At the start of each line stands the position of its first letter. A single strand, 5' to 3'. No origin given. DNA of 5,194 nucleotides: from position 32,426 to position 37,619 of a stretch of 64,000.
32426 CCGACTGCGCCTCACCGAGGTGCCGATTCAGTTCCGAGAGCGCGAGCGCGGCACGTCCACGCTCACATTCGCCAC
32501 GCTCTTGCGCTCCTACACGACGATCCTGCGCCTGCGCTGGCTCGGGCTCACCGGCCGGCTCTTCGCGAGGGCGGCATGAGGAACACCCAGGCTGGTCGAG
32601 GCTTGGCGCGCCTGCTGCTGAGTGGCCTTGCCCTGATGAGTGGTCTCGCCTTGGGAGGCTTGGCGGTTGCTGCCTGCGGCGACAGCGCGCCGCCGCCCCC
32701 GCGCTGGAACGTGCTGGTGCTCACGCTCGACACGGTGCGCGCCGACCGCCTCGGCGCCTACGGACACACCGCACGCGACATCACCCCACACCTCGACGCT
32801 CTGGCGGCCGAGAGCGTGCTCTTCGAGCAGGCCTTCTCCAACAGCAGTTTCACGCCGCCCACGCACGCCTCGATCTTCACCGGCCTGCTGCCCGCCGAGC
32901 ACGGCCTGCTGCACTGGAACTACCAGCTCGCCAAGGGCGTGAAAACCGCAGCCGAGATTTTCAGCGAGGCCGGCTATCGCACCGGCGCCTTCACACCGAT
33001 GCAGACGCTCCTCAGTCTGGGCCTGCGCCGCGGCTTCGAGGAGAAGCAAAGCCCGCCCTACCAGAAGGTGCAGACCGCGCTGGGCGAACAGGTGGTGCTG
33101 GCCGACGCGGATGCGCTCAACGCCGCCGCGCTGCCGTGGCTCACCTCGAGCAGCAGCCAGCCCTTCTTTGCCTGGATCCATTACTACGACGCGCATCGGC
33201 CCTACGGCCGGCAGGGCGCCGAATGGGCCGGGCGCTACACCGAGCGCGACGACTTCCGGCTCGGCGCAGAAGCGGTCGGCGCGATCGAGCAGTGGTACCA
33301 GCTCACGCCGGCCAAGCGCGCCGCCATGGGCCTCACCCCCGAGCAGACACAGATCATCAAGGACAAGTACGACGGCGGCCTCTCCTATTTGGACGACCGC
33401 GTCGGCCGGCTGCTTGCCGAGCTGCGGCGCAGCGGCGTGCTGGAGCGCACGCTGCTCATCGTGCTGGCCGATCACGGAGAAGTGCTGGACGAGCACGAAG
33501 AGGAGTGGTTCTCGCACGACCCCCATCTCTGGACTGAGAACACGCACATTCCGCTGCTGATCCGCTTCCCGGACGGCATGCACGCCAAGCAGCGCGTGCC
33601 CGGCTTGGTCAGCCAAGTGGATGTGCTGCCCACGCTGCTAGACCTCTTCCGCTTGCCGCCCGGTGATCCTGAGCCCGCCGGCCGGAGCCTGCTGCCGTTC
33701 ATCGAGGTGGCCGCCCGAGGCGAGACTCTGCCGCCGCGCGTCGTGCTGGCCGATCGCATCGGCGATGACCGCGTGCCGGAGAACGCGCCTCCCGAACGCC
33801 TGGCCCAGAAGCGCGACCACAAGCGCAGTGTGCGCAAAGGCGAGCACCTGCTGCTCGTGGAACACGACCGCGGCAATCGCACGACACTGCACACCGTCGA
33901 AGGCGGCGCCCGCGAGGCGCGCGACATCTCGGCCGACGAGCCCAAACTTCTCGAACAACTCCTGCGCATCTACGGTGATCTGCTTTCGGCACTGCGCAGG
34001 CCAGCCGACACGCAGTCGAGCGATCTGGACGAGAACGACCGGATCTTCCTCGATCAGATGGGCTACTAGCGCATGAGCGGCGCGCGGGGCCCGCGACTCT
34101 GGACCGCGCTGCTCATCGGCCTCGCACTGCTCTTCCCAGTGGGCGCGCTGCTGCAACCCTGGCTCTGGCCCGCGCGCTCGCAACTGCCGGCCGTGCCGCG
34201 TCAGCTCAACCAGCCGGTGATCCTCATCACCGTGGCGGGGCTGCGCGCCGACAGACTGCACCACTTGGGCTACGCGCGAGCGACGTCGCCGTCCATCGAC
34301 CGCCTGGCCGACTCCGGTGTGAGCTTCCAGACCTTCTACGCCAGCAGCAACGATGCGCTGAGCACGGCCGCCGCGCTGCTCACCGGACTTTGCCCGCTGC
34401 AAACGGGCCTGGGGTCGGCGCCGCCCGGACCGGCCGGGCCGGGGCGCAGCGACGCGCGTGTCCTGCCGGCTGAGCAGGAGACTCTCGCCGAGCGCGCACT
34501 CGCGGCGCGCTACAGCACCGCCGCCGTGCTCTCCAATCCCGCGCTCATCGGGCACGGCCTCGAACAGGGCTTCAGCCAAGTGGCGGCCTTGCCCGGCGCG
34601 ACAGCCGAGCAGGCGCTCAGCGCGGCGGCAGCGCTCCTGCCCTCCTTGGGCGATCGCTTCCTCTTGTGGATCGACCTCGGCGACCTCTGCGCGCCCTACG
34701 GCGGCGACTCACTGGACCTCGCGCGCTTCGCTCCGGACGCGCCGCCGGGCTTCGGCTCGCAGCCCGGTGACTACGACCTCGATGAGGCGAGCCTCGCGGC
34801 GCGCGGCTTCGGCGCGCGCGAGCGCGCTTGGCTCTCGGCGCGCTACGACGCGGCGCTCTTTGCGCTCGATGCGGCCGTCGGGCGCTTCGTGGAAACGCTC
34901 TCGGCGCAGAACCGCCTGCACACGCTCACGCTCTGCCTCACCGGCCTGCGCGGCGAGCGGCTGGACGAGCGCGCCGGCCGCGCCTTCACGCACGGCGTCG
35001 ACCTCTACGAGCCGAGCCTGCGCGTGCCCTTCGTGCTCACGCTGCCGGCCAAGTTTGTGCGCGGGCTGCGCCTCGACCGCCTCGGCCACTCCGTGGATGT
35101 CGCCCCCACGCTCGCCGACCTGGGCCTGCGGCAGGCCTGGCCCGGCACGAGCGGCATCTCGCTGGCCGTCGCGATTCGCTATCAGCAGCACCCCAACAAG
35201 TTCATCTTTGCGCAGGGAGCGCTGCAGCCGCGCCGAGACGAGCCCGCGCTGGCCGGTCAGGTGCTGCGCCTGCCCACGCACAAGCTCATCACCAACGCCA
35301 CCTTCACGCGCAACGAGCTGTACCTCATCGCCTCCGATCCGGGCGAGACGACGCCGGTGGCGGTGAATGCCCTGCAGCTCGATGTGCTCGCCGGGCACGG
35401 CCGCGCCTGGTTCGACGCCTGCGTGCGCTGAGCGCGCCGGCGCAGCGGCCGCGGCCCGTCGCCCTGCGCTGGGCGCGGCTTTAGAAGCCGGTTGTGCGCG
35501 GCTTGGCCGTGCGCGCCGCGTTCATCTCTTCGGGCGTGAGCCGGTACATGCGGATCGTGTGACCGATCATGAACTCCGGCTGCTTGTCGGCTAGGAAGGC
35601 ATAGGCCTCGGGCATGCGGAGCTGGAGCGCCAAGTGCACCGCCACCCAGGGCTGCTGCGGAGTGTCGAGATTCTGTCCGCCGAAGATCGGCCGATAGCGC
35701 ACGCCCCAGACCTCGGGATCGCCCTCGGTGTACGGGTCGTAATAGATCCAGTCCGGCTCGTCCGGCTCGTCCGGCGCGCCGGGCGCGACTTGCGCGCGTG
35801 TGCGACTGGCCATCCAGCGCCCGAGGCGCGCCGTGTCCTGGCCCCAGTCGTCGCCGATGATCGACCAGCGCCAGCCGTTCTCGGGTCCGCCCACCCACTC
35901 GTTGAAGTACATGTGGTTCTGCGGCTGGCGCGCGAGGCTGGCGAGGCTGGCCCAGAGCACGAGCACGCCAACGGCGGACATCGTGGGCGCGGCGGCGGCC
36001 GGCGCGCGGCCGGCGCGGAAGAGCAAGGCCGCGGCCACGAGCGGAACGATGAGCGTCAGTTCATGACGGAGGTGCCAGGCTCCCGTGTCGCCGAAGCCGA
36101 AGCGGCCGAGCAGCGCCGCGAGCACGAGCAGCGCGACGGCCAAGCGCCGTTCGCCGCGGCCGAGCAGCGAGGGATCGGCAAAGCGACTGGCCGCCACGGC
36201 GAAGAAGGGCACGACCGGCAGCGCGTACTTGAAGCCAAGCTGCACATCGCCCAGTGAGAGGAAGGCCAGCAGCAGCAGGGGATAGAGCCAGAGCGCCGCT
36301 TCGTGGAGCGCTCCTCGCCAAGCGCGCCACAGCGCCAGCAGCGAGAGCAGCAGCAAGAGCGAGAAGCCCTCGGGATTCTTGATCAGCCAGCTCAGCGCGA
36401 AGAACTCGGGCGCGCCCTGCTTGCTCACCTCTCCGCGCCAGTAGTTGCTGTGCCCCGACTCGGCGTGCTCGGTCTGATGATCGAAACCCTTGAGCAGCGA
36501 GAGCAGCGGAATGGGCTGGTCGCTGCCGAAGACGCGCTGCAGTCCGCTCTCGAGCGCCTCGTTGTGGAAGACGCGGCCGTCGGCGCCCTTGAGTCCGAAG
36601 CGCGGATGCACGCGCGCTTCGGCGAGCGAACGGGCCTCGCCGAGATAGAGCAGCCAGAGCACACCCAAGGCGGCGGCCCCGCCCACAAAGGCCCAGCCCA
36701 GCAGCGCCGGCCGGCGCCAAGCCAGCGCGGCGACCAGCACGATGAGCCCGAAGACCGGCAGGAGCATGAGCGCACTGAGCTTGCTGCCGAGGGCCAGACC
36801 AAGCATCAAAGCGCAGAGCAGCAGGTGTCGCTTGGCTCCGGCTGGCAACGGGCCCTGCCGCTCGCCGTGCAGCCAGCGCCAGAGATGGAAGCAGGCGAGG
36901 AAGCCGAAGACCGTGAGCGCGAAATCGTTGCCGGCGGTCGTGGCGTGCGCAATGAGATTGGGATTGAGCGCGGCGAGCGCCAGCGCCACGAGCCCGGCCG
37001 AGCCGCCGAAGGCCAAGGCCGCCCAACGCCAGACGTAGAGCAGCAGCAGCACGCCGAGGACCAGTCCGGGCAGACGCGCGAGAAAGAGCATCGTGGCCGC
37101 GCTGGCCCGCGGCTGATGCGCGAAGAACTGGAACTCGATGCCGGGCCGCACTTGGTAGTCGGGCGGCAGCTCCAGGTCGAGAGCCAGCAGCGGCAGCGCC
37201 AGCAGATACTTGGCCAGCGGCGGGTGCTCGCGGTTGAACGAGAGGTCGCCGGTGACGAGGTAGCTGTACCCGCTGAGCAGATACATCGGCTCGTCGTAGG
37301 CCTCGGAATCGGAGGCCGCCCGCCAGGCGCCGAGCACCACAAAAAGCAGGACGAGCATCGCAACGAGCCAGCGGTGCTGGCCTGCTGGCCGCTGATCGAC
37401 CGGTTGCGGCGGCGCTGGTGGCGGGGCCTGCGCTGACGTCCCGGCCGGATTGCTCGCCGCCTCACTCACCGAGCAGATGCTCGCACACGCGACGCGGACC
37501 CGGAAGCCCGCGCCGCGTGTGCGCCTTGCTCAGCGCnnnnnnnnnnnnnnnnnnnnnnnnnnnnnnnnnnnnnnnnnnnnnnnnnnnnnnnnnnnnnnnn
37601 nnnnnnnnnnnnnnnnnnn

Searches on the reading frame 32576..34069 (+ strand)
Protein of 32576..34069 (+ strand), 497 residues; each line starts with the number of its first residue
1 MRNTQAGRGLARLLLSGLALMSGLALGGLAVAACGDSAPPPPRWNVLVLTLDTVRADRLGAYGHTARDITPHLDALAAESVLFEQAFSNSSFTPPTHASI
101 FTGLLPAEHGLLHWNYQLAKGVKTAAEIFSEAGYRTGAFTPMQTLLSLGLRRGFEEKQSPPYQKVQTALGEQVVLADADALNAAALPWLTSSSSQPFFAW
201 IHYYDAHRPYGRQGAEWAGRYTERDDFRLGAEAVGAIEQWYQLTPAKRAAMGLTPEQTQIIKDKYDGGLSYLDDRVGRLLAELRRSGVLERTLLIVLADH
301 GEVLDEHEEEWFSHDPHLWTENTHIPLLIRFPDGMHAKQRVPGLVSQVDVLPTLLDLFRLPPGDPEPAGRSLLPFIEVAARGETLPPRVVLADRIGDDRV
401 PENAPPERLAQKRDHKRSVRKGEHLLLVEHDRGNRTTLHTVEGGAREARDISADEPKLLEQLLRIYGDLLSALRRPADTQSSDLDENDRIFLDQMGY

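Call 45: search_protein_families(library=pfam, max_evalue=0.00001, proteins=[window:32576-34069:+])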
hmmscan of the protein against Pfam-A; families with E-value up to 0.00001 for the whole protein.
window:32576-34069:+ (497 aa): 3 families
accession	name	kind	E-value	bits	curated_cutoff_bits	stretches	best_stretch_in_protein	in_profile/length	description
PF00884.28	Sulfatase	-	3.1e-43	148.7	25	1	45-358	2-299/301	Sulfatase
PF01663.27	Phosphodiest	-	1.6e-14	54.7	23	1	46-113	1-64/342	Type I phosphodiesterase / nucleotide pyrophosphatase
PF16347.10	SGSH_C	-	9.6e-06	26.3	29.3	0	310-377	4-69/154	N-sulphoglucosamine sulphohydrolase, C-terminal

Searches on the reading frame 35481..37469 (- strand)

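Call 45: search_protein_families(library=pfam, max_evalue=0.00001, proteins=[window:35481-37469:-])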
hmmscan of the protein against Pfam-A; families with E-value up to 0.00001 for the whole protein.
window:35481-37469:- (662 aa): 2 families
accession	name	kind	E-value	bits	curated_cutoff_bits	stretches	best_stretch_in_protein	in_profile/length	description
PF02366.24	PMT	-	1e-07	32.2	22.7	1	77-276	40-234/245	Dolichyl-phosphate-mannose-protein mannosyltransferase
PF13231.12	PMT_2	-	2.3e-07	31.6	26.1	1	130-270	23-153/160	Dolichyl-phosphate-mannose-protein mannosyltransferase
